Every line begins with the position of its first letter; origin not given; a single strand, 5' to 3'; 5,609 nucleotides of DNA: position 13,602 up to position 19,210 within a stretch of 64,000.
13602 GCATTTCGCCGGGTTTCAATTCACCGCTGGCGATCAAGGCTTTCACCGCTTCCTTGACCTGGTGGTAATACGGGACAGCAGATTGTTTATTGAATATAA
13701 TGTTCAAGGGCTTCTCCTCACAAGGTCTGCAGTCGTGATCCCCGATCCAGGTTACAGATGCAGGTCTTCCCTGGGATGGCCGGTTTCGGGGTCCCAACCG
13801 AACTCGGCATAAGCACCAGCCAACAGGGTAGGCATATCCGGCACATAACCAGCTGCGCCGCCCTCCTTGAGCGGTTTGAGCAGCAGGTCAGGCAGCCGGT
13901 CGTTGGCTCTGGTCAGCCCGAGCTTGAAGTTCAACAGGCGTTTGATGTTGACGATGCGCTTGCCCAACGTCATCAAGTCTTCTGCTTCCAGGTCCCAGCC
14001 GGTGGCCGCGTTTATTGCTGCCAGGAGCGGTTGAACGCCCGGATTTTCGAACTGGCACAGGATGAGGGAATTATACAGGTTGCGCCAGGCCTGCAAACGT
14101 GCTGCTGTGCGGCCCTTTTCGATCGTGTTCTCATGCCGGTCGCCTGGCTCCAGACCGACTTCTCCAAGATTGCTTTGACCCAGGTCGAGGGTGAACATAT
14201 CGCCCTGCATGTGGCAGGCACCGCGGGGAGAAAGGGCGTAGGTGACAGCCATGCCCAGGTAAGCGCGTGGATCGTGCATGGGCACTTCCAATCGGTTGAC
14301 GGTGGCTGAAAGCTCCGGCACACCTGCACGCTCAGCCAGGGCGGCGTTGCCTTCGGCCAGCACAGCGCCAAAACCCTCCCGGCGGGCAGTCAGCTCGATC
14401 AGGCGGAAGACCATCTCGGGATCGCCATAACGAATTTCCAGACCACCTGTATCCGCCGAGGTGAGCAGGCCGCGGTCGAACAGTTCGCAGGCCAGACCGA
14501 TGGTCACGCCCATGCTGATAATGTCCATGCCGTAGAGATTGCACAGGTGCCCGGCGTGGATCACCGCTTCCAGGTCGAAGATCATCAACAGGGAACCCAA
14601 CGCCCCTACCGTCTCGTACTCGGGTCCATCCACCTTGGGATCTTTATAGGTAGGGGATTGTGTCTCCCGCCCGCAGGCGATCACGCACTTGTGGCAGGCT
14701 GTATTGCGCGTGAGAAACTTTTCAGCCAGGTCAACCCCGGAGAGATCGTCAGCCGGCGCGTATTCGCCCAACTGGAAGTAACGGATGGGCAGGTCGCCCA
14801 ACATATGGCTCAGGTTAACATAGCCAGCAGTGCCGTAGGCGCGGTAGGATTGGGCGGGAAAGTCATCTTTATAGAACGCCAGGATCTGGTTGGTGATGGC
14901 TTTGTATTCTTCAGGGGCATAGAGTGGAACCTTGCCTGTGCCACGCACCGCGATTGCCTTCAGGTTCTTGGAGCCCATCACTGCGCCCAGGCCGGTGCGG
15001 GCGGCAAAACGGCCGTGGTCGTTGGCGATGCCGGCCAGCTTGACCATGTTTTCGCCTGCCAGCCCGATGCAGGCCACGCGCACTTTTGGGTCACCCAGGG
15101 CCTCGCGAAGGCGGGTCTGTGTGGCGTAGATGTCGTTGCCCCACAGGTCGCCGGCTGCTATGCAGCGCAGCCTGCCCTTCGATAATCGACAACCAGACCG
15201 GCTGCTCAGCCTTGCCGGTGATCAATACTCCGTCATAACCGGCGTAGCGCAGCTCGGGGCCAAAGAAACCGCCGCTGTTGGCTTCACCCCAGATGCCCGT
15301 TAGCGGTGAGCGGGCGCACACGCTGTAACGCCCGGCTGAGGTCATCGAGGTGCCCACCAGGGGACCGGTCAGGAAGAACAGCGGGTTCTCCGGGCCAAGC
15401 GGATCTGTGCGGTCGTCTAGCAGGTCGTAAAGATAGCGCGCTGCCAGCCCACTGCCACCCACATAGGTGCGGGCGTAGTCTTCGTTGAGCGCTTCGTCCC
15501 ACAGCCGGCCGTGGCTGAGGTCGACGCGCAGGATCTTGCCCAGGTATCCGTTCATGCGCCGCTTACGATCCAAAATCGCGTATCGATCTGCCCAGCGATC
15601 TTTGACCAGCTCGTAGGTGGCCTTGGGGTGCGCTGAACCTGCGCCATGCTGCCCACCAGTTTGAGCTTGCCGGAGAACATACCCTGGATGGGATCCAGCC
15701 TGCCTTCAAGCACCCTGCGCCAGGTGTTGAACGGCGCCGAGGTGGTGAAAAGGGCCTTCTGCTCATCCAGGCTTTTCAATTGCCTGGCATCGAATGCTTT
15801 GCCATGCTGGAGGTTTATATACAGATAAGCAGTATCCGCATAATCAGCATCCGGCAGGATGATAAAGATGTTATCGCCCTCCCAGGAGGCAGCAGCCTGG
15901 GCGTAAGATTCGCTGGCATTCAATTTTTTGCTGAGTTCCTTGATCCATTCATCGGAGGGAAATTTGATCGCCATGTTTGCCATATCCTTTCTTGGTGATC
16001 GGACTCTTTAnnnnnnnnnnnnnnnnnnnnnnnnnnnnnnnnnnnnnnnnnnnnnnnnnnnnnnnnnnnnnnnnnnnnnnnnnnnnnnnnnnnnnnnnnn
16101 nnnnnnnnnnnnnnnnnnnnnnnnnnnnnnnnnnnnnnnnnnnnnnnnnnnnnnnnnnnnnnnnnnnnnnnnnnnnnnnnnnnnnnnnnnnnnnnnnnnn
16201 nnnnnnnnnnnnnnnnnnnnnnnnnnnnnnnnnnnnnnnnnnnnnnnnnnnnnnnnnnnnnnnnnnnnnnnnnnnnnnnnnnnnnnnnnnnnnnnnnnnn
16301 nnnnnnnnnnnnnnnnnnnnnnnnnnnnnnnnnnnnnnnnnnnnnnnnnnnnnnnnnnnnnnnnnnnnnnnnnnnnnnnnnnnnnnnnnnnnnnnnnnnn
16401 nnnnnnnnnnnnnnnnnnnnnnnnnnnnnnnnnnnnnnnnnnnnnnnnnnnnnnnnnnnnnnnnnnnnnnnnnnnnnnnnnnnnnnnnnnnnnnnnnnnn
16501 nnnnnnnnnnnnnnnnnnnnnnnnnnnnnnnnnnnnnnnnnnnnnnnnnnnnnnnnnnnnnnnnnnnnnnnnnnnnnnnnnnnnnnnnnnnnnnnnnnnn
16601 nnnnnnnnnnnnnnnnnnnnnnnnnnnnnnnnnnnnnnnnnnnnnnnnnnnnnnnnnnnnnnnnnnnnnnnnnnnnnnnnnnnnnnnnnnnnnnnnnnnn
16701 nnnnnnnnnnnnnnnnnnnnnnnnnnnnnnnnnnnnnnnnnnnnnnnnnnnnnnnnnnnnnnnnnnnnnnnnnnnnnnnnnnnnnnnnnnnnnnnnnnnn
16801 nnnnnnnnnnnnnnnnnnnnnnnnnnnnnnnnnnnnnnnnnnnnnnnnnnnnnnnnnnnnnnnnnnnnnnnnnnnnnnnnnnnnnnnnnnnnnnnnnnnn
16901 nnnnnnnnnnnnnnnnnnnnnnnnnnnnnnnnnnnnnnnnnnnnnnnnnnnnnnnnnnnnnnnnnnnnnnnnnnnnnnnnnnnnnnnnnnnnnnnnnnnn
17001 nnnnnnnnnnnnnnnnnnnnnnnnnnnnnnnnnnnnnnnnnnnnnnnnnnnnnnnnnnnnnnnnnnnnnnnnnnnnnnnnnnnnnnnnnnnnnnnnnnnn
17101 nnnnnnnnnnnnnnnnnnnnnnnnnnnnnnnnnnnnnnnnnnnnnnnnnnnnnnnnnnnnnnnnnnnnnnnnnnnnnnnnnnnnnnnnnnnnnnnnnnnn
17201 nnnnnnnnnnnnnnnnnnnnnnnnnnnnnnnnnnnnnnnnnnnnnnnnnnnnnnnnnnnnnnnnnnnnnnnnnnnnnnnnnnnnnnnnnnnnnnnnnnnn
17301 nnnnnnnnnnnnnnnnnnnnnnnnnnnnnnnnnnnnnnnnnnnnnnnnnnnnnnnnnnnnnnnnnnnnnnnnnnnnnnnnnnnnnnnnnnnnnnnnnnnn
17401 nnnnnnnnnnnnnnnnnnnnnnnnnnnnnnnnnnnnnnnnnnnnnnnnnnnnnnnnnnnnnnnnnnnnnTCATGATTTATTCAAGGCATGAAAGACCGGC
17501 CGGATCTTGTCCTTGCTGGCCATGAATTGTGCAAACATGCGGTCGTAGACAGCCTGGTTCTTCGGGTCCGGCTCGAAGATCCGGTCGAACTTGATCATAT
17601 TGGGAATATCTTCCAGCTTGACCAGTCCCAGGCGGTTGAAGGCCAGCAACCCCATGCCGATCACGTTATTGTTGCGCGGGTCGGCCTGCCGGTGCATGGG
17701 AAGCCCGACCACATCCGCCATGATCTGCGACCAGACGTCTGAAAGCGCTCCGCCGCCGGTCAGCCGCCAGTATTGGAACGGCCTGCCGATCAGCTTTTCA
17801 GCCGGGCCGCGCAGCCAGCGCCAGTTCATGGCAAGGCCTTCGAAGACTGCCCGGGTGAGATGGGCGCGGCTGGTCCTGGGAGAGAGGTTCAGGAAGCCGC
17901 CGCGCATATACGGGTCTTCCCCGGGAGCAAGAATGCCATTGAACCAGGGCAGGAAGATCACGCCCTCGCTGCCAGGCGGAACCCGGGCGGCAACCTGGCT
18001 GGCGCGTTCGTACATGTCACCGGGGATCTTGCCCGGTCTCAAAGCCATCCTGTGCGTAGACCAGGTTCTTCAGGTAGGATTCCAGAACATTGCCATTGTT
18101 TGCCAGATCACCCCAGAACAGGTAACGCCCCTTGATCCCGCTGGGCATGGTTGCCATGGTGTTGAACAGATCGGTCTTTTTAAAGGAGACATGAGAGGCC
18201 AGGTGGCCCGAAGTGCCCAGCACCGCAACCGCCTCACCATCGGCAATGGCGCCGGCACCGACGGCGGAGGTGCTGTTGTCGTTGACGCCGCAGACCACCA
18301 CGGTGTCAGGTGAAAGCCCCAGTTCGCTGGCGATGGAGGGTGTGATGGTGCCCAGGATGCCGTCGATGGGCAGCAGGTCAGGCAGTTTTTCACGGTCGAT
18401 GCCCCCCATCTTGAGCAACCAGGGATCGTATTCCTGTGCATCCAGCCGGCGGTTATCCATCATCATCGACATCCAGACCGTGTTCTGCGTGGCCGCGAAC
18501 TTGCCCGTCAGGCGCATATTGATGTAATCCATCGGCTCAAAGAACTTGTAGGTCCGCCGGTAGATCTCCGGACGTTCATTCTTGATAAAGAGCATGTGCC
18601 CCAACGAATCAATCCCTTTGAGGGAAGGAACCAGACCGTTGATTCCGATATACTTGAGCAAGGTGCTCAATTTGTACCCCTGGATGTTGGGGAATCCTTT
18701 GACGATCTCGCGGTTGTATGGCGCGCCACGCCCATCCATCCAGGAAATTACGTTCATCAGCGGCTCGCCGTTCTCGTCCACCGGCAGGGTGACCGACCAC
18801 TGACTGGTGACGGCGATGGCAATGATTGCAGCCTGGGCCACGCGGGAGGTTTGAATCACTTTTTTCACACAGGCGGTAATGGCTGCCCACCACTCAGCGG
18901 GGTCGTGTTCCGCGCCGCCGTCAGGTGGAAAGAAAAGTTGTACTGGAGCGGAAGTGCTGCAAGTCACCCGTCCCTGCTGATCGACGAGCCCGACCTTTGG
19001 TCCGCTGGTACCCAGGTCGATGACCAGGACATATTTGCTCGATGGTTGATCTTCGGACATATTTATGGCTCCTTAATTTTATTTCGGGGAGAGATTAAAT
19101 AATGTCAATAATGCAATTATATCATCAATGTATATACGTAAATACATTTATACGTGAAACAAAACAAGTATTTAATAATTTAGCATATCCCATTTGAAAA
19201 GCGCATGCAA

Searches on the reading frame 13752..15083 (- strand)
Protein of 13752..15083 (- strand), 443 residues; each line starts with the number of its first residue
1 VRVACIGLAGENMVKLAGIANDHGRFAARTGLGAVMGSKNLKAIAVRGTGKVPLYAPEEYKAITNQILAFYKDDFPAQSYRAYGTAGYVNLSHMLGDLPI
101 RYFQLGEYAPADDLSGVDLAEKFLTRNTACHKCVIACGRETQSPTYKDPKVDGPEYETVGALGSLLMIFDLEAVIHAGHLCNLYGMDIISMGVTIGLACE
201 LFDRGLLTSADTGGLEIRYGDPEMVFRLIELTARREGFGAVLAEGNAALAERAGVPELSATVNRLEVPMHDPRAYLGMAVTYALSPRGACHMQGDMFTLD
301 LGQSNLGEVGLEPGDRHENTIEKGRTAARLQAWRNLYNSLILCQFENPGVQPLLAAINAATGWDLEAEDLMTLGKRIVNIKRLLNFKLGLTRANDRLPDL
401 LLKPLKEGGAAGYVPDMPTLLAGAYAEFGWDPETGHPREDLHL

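Call 28: search_protein_families(library=pfam, max_evalue=0.001, proteins=[window:13752-15083:-])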
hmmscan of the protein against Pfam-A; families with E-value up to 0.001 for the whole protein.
window:13752-15083:- (443 aa): 2 families
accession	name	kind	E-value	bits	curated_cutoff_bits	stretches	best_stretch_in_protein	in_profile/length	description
PF01314.23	AFOR_C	-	3.2e-111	372.6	27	1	70-440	10-378/385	Aldehyde ferredoxin oxidoreductase, domains 2 & 3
PF02730.20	AFOR_N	-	2.7e-16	60.3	29.8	1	2-49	151-199/199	Aldehyde ferredoxin oxidoreductase, N-terminal domain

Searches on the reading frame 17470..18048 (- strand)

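Call 28: search_protein_families(library=pfam, max_evalue=0.001, proteins=[window:17470-18048:-])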
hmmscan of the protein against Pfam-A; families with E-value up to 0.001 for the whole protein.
window:17470-18048:- (192 aa): 1 family
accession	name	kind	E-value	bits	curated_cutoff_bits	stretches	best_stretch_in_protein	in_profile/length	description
PF02782.22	FGGY_C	-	2.9e-20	73.3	27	1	14-137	75-195/198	FGGY family of carbohydrate kinases, C-terminal domain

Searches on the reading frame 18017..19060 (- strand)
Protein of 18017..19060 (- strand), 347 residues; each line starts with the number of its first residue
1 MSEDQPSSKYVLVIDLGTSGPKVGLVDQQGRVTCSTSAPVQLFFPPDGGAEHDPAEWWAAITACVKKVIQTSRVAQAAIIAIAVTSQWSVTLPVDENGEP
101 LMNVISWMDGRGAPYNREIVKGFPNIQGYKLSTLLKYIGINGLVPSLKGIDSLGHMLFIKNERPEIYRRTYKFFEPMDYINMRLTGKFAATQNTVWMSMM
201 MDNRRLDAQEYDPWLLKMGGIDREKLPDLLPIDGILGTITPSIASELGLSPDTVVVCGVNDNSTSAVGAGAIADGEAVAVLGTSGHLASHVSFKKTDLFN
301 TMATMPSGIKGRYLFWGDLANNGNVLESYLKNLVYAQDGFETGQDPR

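Call 28: search_protein_families(library=pfam, max_evalue=0.001, proteins=[window:18017-19060:-])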
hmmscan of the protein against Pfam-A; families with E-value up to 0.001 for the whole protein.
window:18017-19060:- (347 aa): 1 family
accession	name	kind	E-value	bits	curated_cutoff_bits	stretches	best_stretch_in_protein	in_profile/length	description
PF00370.27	FGGY_N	-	4.1e-45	154.7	28.8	1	10-268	1-245/245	FGGY family of carbohydrate kinases, N-terminal domain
